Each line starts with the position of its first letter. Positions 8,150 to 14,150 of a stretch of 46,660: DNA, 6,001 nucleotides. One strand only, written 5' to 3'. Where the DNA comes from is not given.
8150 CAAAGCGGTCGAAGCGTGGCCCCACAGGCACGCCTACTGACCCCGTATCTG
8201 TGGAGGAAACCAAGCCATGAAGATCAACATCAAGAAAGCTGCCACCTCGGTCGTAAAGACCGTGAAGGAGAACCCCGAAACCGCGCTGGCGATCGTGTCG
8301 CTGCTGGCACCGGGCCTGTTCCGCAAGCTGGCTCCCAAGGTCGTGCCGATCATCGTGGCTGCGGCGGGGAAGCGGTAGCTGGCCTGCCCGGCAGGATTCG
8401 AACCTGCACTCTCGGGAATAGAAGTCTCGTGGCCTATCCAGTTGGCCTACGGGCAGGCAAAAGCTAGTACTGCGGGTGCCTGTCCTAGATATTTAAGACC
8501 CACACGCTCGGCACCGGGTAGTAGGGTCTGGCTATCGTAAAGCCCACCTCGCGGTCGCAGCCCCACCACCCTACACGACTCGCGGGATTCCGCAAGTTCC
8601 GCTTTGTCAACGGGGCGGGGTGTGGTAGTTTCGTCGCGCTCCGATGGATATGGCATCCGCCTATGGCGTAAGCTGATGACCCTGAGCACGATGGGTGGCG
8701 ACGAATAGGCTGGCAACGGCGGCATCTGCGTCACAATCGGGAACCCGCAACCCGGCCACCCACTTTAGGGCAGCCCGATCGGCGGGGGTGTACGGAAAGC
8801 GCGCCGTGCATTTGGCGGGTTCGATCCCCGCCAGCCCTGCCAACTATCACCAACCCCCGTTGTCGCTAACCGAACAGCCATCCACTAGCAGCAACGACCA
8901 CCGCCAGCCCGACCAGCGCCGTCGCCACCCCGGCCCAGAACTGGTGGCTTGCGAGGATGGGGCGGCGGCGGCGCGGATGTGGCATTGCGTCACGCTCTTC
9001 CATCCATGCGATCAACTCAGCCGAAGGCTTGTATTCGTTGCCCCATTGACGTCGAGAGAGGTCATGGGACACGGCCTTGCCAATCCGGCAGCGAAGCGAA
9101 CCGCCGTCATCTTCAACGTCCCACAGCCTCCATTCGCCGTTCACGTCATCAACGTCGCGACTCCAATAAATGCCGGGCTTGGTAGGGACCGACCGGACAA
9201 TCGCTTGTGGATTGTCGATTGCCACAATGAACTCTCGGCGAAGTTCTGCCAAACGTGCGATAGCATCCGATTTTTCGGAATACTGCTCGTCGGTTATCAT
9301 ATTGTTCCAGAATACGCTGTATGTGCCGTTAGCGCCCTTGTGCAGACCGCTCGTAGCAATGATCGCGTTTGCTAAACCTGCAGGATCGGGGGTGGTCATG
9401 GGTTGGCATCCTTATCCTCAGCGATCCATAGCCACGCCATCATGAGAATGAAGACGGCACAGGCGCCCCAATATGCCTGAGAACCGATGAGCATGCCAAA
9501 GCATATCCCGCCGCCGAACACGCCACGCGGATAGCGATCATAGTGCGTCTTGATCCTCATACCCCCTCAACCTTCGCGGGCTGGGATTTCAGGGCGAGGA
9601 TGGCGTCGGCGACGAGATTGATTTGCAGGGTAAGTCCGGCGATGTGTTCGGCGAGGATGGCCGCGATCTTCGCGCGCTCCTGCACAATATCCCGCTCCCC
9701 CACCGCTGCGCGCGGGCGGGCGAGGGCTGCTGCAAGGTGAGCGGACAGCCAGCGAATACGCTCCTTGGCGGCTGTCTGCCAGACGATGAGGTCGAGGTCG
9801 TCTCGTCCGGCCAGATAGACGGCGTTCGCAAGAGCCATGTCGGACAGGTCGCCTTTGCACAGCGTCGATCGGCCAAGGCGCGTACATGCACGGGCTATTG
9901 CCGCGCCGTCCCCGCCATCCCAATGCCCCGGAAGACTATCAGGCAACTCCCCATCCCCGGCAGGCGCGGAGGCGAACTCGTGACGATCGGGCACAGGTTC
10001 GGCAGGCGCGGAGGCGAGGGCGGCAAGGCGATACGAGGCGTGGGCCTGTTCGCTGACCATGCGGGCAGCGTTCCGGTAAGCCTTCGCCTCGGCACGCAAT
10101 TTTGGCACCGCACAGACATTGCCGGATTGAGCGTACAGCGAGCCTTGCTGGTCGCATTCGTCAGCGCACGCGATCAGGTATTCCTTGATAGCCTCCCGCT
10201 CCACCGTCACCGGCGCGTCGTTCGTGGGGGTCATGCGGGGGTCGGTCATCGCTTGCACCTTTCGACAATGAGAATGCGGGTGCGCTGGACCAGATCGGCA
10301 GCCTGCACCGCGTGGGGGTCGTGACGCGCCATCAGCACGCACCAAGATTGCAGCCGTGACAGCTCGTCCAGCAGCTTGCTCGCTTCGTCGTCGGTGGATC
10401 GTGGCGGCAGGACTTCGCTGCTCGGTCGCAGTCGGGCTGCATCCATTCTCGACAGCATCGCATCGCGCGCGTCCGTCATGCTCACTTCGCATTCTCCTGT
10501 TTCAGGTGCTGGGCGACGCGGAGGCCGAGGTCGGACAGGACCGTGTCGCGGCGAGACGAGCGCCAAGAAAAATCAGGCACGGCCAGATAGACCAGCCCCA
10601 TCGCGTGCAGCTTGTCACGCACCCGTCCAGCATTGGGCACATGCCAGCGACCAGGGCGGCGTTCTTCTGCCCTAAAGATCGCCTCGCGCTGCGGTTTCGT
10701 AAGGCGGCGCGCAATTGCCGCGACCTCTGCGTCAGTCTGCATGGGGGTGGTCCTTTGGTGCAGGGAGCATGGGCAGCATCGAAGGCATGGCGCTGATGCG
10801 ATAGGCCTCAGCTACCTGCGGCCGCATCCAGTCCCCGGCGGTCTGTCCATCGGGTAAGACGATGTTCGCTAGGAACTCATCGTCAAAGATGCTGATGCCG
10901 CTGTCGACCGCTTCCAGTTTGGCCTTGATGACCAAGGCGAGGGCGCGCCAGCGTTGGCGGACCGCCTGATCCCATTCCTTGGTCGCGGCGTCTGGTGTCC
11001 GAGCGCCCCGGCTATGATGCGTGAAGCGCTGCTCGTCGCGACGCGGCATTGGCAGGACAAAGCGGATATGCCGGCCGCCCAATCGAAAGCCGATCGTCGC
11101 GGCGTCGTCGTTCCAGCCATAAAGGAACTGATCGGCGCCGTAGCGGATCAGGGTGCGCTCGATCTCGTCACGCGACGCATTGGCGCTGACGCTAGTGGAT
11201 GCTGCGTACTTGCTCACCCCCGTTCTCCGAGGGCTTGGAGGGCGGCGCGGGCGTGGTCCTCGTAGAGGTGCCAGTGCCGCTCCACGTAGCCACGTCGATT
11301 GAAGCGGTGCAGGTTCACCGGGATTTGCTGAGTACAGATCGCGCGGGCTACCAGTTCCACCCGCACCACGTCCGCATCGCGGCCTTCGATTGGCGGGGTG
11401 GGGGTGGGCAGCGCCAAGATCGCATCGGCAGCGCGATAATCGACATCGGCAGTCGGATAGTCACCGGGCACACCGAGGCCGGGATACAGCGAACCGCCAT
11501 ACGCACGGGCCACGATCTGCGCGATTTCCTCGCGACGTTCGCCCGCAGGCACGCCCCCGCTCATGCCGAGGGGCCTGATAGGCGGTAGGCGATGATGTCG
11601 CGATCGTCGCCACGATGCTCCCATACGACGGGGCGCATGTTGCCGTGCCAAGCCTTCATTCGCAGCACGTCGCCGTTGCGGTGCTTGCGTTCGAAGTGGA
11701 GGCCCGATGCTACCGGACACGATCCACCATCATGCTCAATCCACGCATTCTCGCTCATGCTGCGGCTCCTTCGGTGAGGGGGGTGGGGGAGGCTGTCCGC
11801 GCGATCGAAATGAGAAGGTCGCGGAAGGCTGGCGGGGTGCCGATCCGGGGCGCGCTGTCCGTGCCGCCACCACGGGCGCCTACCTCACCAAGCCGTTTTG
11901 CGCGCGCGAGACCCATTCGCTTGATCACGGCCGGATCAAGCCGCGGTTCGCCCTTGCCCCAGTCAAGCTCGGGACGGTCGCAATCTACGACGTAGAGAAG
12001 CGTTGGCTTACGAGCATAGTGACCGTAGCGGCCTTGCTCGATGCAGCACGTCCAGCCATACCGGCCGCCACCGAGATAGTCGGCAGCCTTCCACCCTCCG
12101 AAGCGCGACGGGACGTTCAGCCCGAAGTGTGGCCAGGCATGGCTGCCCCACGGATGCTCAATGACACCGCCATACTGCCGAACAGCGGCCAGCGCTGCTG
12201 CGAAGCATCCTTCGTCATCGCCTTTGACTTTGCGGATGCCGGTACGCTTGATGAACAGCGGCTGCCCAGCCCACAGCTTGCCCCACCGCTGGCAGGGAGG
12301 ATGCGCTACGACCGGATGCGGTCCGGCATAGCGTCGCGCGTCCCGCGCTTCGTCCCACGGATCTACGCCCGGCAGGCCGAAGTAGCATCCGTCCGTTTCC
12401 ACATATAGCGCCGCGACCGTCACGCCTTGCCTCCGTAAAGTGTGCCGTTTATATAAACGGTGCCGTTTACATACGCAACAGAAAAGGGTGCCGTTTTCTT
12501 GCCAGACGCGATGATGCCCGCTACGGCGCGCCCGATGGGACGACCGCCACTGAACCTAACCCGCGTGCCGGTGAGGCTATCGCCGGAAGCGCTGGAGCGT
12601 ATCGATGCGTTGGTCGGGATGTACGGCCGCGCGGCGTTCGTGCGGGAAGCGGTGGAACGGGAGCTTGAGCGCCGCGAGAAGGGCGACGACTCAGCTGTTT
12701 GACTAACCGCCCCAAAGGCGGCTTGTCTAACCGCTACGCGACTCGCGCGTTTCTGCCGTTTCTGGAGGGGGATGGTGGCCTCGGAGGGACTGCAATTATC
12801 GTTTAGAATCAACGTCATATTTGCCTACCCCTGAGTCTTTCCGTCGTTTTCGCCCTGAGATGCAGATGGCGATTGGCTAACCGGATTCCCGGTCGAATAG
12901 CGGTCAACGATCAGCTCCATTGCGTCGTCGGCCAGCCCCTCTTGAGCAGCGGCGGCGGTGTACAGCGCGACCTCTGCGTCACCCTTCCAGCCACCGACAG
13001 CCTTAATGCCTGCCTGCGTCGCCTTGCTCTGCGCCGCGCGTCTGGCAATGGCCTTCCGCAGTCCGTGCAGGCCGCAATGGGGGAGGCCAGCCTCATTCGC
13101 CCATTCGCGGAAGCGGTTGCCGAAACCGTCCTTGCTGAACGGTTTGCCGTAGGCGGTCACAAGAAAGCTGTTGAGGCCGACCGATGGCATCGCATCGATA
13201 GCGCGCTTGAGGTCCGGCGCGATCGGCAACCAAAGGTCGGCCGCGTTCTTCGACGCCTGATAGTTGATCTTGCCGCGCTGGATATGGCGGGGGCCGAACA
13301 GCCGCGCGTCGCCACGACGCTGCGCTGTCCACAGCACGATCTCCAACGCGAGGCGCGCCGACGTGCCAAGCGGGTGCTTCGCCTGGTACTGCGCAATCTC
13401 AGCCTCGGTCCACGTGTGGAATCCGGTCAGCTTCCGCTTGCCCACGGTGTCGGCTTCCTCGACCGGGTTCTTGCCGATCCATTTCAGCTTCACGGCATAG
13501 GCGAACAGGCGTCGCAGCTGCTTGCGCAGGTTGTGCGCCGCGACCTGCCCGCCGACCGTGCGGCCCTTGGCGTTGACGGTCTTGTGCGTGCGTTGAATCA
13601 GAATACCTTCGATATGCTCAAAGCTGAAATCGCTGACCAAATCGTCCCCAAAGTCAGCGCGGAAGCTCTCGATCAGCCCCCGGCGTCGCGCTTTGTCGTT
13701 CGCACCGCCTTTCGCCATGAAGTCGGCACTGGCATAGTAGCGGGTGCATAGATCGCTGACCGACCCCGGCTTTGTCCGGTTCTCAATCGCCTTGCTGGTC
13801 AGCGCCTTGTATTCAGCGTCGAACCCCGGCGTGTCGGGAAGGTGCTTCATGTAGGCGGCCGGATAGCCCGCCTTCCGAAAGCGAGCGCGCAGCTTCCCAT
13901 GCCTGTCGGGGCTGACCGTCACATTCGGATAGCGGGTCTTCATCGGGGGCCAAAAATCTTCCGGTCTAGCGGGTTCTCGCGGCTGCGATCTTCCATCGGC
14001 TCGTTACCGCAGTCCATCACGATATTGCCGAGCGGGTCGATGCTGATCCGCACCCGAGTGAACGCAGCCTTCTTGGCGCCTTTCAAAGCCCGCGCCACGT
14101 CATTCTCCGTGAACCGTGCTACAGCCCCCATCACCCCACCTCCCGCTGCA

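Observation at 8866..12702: Self-contained, RHH-gated nine-gene operon of unknown function in the int-proximal cargo position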

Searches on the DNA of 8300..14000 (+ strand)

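Call 8: search_dna_similar(query=window:8300-14000:+, collection=phages, mode=distant, max_rows=25)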
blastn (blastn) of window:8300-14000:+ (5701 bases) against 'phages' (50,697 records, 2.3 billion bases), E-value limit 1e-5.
Records with a match: 13; places in all: 13; records where one place covers at least 80% of the query: 0.
Best place of each record, by identity: 60-80% 13.
By first word of the organism name: Mycobacterium 9; Pseudomonas 2; Bacteriophage 1; Bordetella 1.
By host as written in the record: Mycobacterium smegmatis mc2 155 6; Pseudomonas aeruginosa UVA4 2; Mycobacteruim smegmatis mc2 155 2; - 1; Mycobacterium smegmatis mc#155 1; Bordetella avium 1.
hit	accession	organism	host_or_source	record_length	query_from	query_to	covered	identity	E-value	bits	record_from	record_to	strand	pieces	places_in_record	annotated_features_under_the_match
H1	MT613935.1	Pseudomonas phage Persinger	Pseudomonas aeruginosa UVA4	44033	3703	4115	7%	65.5%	4e-15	92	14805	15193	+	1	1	none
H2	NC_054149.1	Pseudomonas phage Persinger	Pseudomonas aeruginosa UVA4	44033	3703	4115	7%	65.5%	4e-15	92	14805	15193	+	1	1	none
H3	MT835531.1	Bacteriophage sp.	human fecal samples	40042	2503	2877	7%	67.4%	2e-18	102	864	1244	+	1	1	record has no annotation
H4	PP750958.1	Mycobacterium phage Farewell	Mycobacterium smegmatis mc#155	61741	2537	2672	2%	77.2%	2e-19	106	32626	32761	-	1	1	41: hypothetical protein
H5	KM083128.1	Mycobacterium phage Sparky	Mycobacteruim smegmatis mc2 155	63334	2537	2672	2%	75.7%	9e-17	98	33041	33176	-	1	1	42: hypothetical protein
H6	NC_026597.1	Mycobacterium phage Sparky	Mycobacteruim smegmatis mc2 155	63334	2537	2672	2%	75.7%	9e-17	98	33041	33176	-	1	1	42: hypothetical protein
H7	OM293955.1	Bordetella phage vB_BaM-IFTN6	Bordetella avium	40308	58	155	2%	73.5%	6e-6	61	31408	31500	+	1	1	none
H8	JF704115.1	Mycobacterium phage Yoshi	Mycobacterium smegmatis mc2 155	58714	2595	2680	2%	79.1%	3e-10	75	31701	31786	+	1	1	51: hypothetical protein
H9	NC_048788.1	Mycobacterium phage ThetaBob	Mycobacterium smegmatis mc2 155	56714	2595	2680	2%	79.1%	3e-10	75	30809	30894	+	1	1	42: hypothetical protein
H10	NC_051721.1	Mycobacterium phage MooMoo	Mycobacterium smegmatis mc2 155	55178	2595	2680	2%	79.1%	3e-10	75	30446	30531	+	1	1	38: hypothetical protein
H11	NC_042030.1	Mycobacterium phage Yoshi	Mycobacterium smegmatis mc2 155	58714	2595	2680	2%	79.1%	3e-10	75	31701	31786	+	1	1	51: hypothetical protein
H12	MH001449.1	Mycobacterium phage MooMoo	Mycobacterium smegmatis mc2 155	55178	2595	2680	2%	79.1%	3e-10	75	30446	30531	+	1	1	38: hypothetical protein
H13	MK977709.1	Mycobacterium phage ThetaBob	Mycobacterium smegmatis mc2 155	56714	2595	2680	2%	79.1%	3e-10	75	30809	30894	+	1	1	42: hypothetical protein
